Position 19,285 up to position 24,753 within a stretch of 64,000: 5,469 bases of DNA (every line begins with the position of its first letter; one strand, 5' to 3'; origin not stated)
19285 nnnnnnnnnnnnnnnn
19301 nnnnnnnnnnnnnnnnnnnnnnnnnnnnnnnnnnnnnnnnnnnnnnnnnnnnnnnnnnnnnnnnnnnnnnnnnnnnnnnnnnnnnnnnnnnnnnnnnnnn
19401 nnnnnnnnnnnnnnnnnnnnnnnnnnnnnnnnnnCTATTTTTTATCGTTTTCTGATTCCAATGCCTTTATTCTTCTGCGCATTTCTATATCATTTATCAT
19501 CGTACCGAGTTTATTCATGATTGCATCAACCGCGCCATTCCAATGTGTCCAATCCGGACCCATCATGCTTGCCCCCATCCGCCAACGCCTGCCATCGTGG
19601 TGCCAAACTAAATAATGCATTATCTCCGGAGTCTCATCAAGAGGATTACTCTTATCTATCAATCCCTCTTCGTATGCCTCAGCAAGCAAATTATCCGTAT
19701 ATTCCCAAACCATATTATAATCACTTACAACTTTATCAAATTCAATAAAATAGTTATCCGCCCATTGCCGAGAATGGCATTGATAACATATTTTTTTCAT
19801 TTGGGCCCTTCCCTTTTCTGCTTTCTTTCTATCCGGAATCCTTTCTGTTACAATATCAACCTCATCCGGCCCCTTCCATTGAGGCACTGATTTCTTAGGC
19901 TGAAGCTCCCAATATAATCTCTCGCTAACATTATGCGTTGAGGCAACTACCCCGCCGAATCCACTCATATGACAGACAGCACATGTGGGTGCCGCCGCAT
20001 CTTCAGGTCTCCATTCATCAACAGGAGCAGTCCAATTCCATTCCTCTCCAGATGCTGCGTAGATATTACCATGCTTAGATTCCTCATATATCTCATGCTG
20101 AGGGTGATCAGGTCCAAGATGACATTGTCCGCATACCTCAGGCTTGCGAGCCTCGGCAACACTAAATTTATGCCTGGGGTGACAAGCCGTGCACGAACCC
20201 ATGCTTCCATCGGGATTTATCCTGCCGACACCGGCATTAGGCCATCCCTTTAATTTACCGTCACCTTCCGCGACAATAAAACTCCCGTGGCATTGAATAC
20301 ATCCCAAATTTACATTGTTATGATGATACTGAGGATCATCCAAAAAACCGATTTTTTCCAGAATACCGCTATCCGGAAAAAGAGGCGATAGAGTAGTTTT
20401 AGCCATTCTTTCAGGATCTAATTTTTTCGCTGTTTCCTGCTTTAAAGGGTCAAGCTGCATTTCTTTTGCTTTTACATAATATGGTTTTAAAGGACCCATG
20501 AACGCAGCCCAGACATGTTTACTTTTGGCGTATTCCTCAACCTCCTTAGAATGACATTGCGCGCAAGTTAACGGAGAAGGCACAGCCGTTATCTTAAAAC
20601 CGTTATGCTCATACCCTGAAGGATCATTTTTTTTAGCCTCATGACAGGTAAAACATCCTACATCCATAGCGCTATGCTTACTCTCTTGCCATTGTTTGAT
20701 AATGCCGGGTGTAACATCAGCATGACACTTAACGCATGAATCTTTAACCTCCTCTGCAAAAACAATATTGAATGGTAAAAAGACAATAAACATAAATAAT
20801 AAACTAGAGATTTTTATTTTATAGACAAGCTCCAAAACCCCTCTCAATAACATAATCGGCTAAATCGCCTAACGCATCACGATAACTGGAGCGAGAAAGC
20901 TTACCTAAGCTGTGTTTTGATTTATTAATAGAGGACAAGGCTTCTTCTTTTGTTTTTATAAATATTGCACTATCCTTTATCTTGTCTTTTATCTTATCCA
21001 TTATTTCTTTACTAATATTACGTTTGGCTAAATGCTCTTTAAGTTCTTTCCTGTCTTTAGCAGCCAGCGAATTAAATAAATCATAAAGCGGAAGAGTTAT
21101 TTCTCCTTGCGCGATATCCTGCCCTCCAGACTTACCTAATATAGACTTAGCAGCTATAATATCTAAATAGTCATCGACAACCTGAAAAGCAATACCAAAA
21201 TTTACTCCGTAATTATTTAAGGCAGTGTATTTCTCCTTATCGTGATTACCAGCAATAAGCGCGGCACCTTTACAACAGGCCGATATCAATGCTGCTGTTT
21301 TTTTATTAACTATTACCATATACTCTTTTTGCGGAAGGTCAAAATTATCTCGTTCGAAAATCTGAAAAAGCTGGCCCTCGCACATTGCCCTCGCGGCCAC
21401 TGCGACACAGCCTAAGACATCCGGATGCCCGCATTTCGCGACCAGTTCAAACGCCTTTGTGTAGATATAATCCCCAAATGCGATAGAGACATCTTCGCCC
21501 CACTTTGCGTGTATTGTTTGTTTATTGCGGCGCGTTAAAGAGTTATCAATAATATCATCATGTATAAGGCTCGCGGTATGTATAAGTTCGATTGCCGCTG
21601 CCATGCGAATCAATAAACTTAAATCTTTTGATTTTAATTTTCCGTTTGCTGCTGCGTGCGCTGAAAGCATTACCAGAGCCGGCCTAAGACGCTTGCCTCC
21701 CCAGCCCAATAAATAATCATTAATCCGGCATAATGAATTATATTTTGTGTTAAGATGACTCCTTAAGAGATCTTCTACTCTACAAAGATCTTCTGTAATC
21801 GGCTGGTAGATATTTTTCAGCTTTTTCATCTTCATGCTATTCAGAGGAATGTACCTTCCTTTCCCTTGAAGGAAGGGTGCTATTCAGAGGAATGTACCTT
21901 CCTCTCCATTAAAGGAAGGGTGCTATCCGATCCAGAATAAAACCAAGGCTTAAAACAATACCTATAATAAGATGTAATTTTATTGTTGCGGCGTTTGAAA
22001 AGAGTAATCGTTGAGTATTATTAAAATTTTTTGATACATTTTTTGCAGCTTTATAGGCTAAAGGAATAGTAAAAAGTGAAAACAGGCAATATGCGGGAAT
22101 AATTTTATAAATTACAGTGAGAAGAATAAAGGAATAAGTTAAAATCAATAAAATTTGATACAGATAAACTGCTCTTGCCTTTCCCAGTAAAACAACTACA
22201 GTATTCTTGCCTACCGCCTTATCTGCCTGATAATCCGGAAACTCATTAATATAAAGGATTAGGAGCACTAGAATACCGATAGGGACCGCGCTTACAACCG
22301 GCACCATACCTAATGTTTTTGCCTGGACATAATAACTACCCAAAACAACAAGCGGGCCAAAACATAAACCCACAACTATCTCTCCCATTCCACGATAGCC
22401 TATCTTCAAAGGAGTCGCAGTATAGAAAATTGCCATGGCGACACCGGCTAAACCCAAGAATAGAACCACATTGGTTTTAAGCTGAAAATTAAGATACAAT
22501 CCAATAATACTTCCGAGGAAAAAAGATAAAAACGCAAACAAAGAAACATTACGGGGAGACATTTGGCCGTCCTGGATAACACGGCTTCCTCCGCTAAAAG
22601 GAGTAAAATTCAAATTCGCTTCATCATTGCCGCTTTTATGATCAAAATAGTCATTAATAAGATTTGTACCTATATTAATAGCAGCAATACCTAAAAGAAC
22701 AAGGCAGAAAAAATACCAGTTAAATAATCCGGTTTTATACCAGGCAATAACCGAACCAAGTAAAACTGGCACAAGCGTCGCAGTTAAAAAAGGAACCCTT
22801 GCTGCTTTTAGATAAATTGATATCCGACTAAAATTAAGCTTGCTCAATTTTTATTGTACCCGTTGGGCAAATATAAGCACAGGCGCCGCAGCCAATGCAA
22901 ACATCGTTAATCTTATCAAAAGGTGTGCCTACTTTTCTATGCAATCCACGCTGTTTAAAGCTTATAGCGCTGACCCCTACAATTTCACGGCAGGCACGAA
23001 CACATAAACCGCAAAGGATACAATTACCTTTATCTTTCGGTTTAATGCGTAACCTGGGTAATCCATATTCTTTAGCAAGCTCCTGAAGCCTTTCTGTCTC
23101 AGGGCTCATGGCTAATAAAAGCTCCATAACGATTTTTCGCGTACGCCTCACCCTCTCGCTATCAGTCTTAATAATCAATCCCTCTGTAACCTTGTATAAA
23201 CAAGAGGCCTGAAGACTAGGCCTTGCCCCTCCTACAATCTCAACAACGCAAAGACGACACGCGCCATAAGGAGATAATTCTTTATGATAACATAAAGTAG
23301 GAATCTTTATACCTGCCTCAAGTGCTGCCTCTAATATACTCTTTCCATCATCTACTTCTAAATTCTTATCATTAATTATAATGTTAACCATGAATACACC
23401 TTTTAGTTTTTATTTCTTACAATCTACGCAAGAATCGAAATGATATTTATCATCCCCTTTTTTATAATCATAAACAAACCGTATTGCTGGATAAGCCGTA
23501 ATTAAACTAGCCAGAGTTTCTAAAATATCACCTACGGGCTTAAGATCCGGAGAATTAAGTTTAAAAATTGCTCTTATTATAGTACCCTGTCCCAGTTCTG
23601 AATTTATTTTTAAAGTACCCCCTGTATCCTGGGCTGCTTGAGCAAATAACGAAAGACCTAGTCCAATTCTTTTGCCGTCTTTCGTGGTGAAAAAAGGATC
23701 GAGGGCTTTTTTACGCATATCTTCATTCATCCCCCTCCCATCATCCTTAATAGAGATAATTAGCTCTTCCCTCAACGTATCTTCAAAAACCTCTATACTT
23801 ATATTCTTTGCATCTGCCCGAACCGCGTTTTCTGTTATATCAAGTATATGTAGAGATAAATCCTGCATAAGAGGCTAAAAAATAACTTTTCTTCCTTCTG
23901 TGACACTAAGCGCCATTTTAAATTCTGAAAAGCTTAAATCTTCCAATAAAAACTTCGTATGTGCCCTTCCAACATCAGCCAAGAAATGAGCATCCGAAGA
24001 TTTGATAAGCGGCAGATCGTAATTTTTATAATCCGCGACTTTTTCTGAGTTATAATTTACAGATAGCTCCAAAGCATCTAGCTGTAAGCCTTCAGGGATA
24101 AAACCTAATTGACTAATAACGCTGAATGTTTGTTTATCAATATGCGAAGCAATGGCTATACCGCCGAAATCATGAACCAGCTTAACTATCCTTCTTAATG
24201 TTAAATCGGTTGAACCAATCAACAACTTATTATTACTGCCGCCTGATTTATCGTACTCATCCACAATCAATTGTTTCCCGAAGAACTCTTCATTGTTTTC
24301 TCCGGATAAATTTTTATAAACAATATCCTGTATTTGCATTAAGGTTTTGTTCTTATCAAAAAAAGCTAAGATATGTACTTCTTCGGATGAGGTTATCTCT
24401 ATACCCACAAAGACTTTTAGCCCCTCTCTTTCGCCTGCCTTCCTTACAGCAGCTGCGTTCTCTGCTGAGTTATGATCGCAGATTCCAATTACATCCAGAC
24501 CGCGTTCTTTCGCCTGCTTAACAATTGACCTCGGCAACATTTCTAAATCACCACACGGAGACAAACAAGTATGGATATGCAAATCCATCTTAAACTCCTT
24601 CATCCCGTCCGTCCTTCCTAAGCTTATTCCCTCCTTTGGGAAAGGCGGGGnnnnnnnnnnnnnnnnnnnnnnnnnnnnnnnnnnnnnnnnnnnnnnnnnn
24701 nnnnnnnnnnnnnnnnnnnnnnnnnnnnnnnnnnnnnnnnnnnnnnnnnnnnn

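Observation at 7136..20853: Anchor-less periplasmic molybdoenzyme (B-A-TorD order) co-clustered with an octaheme cytochrome, an outer-membrane beta-barrel, TatAC and a complete Moco set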

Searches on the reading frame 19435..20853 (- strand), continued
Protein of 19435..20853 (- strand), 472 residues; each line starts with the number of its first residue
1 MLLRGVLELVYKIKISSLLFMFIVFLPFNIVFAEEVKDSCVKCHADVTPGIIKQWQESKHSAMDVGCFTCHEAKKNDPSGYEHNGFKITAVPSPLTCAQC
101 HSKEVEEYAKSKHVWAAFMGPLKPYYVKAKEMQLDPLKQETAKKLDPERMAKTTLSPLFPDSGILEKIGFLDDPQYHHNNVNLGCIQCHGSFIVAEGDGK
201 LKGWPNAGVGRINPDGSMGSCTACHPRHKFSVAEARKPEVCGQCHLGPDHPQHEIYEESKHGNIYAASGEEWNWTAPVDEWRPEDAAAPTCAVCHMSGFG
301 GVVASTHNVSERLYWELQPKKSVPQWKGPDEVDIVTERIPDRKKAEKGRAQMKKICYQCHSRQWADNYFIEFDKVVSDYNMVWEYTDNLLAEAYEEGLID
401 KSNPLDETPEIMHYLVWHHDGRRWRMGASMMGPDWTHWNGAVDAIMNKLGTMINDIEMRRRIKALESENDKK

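Call 73: find_encoding_contigs(protein=P0145, flank=5000, max_places=1)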
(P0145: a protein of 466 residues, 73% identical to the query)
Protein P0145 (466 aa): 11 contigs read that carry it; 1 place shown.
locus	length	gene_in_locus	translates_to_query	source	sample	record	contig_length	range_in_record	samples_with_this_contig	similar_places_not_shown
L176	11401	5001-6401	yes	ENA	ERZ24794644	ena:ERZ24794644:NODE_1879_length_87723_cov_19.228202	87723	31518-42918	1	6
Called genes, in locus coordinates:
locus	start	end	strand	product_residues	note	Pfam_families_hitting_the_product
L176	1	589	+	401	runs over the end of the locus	PF00682:HMGL-like, PF22617:HCS_D2 (weak)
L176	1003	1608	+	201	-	PF13183:Fer4_8 (faint), PF13187:Fer4_9 (faint), PF00037:Fer4 (faint), PF12837:Fer4_6 (faint), PF13237:Fer4_10 (faint), PF14697:Fer4_21 (faint), PF12838:Fer4_7, PF12838:Fer4_7 (weak), +1 more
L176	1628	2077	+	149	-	PF04134:DCC1-like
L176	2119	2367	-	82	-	-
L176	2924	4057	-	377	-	PF13400:Tad, PF09977:Tad_C, PF00092:VWA, PF13519:VWA_2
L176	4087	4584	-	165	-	PF07811:TadE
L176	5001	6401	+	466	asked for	PF09699:Paired_CXXCH_1 (faint), PF13435:Cytochrome_C554 (faint), PF14537:Cytochrom_c3_2 (faint), PF14522:Cytochrome_C7 (weak), PF13447:Multi-haem_cyto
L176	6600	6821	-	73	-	-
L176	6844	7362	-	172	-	-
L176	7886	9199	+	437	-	PF04055:Radical_SAM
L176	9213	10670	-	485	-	PF01266:DAO, PF13450:NAD_binding_8, PF01593:Amino_oxidase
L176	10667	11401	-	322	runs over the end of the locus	PF00762:Ferrochelatase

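Call 74: find_encoding_contigs(protein=P0129, flank=5000, max_places=1)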
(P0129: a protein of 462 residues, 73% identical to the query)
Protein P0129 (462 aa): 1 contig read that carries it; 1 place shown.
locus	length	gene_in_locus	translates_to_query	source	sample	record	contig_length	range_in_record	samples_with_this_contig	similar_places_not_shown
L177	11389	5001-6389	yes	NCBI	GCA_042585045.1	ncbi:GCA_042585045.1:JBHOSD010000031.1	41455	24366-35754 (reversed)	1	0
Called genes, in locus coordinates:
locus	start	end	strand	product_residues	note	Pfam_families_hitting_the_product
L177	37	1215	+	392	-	PF02687:FtsX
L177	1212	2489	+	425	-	PF02687:FtsX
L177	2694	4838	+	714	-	PF00930:DPPIV_N (faint), PF07676:PD40 (faint), PF26549:Tricorn_N, PF25174:Beta-prop_THOC3, PF26550:Tricorn_2nd, PF01979:Amidohydro_1, PF07969:Amidohydro_3 (weak)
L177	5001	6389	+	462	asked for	PF13435:Cytochrome_C554 (faint), PF14522:Cytochrome_C7 (faint), PF09699:Paired_CXXCH_1 (faint), PF13447:Multi-haem_cyto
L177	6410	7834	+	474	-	PF01979:Amidohydro_1, PF07969:Amidohydro_3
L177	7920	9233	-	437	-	PF00248:Aldo_ket_red, PF13534:Fer4_17 (faint), PF12837:Fer4_6 (faint)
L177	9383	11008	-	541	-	PF01979:Amidohydro_1, PF07969:Amidohydro_3, PF01979:Amidohydro_1 (weak)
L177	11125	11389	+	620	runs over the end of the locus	PF00144:Beta-lactamase, PF11954:DUF3471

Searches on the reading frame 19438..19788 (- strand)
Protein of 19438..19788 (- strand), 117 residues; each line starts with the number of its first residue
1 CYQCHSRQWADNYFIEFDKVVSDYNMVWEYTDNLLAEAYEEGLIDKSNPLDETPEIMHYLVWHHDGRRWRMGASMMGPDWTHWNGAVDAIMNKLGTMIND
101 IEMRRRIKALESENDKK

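Call 56: search_solved_structures(query=window:19438-19788:-, max_evalue=10, show_alignments=5)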
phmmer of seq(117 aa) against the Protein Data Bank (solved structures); distinct sequences matched with E-value up to 10: 2.
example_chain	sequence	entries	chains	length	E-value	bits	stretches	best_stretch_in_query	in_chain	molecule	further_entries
4qo5_A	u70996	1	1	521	0.12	15.8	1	1-83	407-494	Hypothetical multiheme protein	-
2qgo_A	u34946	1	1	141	0.62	13.5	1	11-48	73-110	Putative Fe-S biosynthesis protein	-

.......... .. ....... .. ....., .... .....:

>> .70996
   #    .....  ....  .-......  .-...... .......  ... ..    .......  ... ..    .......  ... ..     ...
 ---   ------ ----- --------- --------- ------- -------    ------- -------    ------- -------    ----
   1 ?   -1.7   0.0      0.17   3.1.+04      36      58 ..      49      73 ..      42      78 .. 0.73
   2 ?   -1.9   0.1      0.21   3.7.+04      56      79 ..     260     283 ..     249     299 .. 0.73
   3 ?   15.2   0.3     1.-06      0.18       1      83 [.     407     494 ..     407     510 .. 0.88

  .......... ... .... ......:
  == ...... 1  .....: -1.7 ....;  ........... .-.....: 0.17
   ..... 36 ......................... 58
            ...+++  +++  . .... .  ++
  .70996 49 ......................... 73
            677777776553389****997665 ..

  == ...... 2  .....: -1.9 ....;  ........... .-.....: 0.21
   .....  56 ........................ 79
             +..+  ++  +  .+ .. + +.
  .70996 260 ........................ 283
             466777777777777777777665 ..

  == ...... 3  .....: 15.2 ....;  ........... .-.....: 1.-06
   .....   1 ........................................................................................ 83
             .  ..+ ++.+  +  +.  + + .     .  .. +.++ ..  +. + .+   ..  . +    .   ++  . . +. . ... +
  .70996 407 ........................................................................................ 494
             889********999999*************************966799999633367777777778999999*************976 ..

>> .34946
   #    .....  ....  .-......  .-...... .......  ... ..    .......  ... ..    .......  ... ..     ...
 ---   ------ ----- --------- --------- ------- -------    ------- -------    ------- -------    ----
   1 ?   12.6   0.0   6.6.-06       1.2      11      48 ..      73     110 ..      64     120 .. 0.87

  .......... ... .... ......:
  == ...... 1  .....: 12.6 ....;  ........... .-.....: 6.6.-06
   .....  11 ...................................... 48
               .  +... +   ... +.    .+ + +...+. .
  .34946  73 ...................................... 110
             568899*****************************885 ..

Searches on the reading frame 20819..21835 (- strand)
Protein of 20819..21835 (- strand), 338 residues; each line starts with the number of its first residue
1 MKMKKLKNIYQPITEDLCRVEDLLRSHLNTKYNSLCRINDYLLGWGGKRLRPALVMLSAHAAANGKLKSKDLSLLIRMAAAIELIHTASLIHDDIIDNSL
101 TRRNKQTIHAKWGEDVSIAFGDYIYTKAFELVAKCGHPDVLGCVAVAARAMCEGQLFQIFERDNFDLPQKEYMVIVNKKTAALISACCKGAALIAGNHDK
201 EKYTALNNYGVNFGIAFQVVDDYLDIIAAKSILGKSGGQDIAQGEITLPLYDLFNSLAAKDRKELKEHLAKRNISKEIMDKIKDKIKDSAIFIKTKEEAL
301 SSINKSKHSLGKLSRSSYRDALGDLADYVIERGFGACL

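Call 6: search_protein_families(library=ncbifam, proteins=[window:20819-21835:-], max_evalue=0.001)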
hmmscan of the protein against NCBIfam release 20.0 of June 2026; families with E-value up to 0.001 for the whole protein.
window:20819-21835:- (338 aa): 16 families
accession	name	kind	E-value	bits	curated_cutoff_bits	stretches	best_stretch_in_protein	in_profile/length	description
NF040698.1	IdsA_Meth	equivalog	1.2e-67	228.5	468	1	30-332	25-326/328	short chain isoprenyl diphosphate synthase IdsA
TIGR02748.1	GerC3_HepT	equivalog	3.3e-62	210.4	456.55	1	5-333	1-318/319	heptaprenyl diphosphate synthase component II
TIGR02749.1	prenyl_cyano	equivalog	8.3e-61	205.8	383.2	1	7-332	4-320/322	solanesyl diphosphate synthase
NF008140.0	PRK10888.1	equivalog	1.7e-55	188.6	412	1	6-332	3-321/323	octaprenyl diphosphate synthase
NF041169.1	f2_encap_cargo4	exception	2.3e-55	188.2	450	1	19-332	11-332/334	family 2 encapsulin nanocompartment cargo protein polyprenyl transferase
NF045628.1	HxpDPsynlarge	equivalog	2.4e-52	177.9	500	1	15-332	3-309/311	hexaprenyl-diphosphate synthase large subunit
NF041003.1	GGPP_syn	equivalog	3.9e-48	164.2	500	1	18-332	11-324/326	geranylgeranyl diphosphate synthase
NF045485.1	FPPsyn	subfamily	6e-43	147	275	1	32-281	22-278/288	farnesyl diphosphate synthase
NF040789.2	gerfarn_diphsyn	equivalog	3.1e-42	145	560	1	13-334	11-345/345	geranylfarnesyl diphosphate synthase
NF042417.1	NPPPS_Mycobact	equivalog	5.6e-41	140.7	600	1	13-332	22-333/335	nonaprenyl/(2E,6E)-farnesyl/geranylgeranyl diphosphat synthase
NF045685.1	GGPPSynCrtE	equivalog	9.4e-38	129.9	460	1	19-256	13-256/293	geranylgeranyl diphosphate synthase CrtE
NF045549.1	GGPPsyn_IdsB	equivalog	4.4e-37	127.9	475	1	44-258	62-273/346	geranylgeranyl diphosphate synthase IdsB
NF007877.0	PRK10581.1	equivalog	3.7e-32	111.7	321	1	45-259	42-261/299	(2E,6E)-farnesyl diphosphate synthase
NF040627.1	GFPS_Meth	equivalog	7.3e-29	101.1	600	1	31-228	24-212/285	geranylfarnesyl diphosphate synthase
NF042416.1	GFPPS_Mycobact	equivalog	1.1e-21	77.2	600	2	26-114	21-106/350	bifunctional (2E,6E)-farnesyl/geranyl diphosphate synthase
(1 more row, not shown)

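Call 7: search_protein_families(library=pfam, proteins=[window:20819-21835:-], max_evalue=0.001)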
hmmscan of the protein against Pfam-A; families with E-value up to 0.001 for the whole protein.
window:20819-21835:- (338 aa): 1 family
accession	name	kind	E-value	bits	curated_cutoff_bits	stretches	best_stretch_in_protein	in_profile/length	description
PF00348.22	polyprenyl_synt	-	8.2e-70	235.3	27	1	35-283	4-248/251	Polyprenyl synthetase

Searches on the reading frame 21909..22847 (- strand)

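Call 6: search_protein_families(library=ncbifam, proteins=[window:21909-22847:-], max_evalue=0.001)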
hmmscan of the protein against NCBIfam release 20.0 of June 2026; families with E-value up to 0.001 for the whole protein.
window:21909-22847:- (312 aa): 15 families
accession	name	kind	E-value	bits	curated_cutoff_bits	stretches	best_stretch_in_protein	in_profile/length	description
NF004751.0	PRK06080.1-3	equivalog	5.8e-53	180.4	264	1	5-305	6-295/296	1,4-dihydroxy-2-naphthoate polyprenyltransferase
NF004749.0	PRK06080.1-1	equivalog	5e-51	173.7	277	1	8-307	18-309/311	1,4-dihydroxy-2-naphthoate polyprenyltransferase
TIGR02235.1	menA_cyano-plnt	equivalog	6.5e-47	160.2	225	1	12-305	2-285/285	2-carboxy-1,4-naphthoquinone phytyltransferase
TIGR00751.1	menA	equivalog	1.7e-39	135.9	102.15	1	21-302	5-284/284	1,4-dihydroxy-2-naphthoate octaprenyltransferase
NF009926.0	PRK13387.1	equivalog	1.9e-39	135.6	316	1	9-307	3-315/317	1,4-dihydroxy-2-naphthoate polyprenyltransferase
NF004750.0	PRK06080.1-2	equivalog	5.3e-36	124.5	346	1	7-305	4-300/301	1,4-dihydroxy-2-naphthoate polyprenyltransferase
NF004617.0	PRK05951.1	equivalog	1.6e-34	119.5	239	1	37-308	42-302/306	prenyltransferase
NF004753.0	PRK06080.1-5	equivalog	5.4e-32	111.2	555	1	6-305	8-305/312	1,4-dihydroxy-2-naphthoate polyprenyltransferase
NF004754.0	PRK06080.1-6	equivalog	5.2e-28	98.3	522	1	3-307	3-305/308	1,4-dihydroxy-2-naphthoate polyprenyltransferase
NF004752.0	PRK06080.1-4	subfamily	2.7e-27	96.2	289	1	9-278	3-273/300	1,4-dihydroxy-2-naphthoate polyprenyltransferase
NF005742.0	PRK07566.1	equivalog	6.5e-12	45.2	313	1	42-249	57-260/315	chlorophyll synthase ChlG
NF009523.0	PRK12884.1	equivalog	4.1e-09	36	269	1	14-275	9-250/279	prenyltransferase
TIGR01476.1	chlor_syn_BchG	subfamily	6.6e-09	35.6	212.3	1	47-297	36-276/283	(bacterio)chlorophyll synthase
TIGR01474.1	ubiA_proteo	equivalog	1.4e-07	31.3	275.45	1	25-300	20-280/282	4-hydroxybenzoate octaprenyltransferase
NF009513.0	PRK12872.1-3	equivalog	6.1e-05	22.7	288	1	40-297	48-287/293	prenyltransferase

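Call 7: search_protein_families(library=pfam, proteins=[window:21909-22847:-], max_evalue=0.001)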
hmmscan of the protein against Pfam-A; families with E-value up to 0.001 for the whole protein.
window:21909-22847:- (312 aa): 1 family
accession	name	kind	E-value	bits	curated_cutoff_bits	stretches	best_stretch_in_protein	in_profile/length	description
PF01040.23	UbiA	-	2.5e-34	119.2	34.2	1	25-280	2-242/250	UbiA prenyltransferase family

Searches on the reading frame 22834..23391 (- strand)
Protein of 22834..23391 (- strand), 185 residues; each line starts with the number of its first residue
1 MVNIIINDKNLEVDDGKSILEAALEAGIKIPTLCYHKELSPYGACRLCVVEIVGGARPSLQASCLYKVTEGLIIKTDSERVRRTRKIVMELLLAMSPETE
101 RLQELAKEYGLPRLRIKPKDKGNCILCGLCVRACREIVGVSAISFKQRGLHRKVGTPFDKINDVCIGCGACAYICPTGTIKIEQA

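Call 7: search_protein_families(library=pfam, proteins=[window:22834-23391:-], max_evalue=0.001)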
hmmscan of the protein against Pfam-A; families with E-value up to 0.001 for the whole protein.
window:22834-23391:- (185 aa): 15 families
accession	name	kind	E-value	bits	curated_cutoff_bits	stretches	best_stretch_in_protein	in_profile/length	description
PF13510.11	Fer2_4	-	2.7e-18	66.2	22.8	1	1-78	3-81/82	2Fe-2S iron-sulfur cluster binding domain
PF00111.32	Fer2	-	2.1e-09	37.6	21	1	8-56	5-51/77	2Fe-2S iron-sulfur cluster binding domain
PF12838.12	Fer4_7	-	3e-09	37.6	27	1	123-178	1-51/52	4Fe-4S dicluster domain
PF00037.32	Fer4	-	3e-09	36.8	21.1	2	161-181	4-24/24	4Fe-4S binding domain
PF14697.11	Fer4_21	-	6.3e-09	36.3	35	1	121-181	5-58/59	4Fe-4S dicluster domain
PF12797.12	Fer4_2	-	4.6e-07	29.8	24.5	1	163-177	8-22/22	4Fe-4S binding domain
PF12837.12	Fer4_6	-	3.2e-06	27.2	25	1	163-179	7-23/24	4Fe-4S binding domain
PF13237.11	Fer4_10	-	4.2e-06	27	25.5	1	120-176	5-53/53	4Fe-4S dicluster domain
PF12800.12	Fer4_4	-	6.9e-06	26.4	24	1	163-178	2-17/17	4Fe-4S binding domain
PF13187.11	Fer4_9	-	1.4e-05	25.5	27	1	123-179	1-51/52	4Fe-4S dicluster domain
PF13183.11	Fer4_8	-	7e-05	23.7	27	1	123-178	4-67/68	4Fe-4S dicluster domain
PF13459.11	Fer4_15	-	0.00011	23.3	22.4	0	120-138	4-22/66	4Fe-4S single cluster domain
PF25160.1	LdpA_Fe-S-bd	-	0.00012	22.2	27.6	1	130-182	5-45/49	LdpA Fe-S cluster-binding domain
PF13484.11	Fer4_16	-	0.00045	21.4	30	0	165-182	2-19/66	4Fe-4S double cluster binding domain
PF22117.2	Fer4_Nqo3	-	0.00063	20.3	27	0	123-179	10-65/67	NADH-quinone oxidoreductase subunit 3, ferredoxin-like domain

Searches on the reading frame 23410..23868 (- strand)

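Call 7: search_protein_families(library=pfam, proteins=[window:23410-23868:-], max_evalue=0.001)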
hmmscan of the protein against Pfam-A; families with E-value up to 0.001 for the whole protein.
window:23410-23868:- (152 aa): 2 families
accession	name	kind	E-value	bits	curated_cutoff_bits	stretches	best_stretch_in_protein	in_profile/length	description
PF02518.31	HATPase_c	-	1.1e-16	61.7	26.4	1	8-104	10-109/111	Histidine kinase-, DNA gyrase B-, and HSP90-like ATPase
PF13589.12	HATPase_c_3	-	2.2e-08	34.6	25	1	8-64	7-62/137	Histidine kinase-, DNA gyrase B-, and HSP90-like ATPase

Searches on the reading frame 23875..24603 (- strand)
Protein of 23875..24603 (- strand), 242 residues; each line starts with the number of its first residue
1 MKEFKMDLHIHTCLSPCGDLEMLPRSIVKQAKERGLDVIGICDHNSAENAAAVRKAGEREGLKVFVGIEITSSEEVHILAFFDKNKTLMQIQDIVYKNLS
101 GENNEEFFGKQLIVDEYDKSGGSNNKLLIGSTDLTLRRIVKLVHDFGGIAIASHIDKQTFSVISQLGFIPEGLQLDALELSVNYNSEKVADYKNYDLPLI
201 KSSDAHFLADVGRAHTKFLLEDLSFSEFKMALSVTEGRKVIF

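Call 7: search_protein_families(library=pfam, proteins=[window:23875-24603:-], max_evalue=0.001)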
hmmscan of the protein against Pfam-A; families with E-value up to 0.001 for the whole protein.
window:23875-24603:- (242 aa): 2 families
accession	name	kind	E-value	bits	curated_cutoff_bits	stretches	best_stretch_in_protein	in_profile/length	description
PF02811.25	PHP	-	8.5e-11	42.9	26.4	1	7-101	1-90/164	PHP domain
PF13263.12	PHP_C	-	8.3e-07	28.9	21.3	1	193-227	12-46/56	PHP-associated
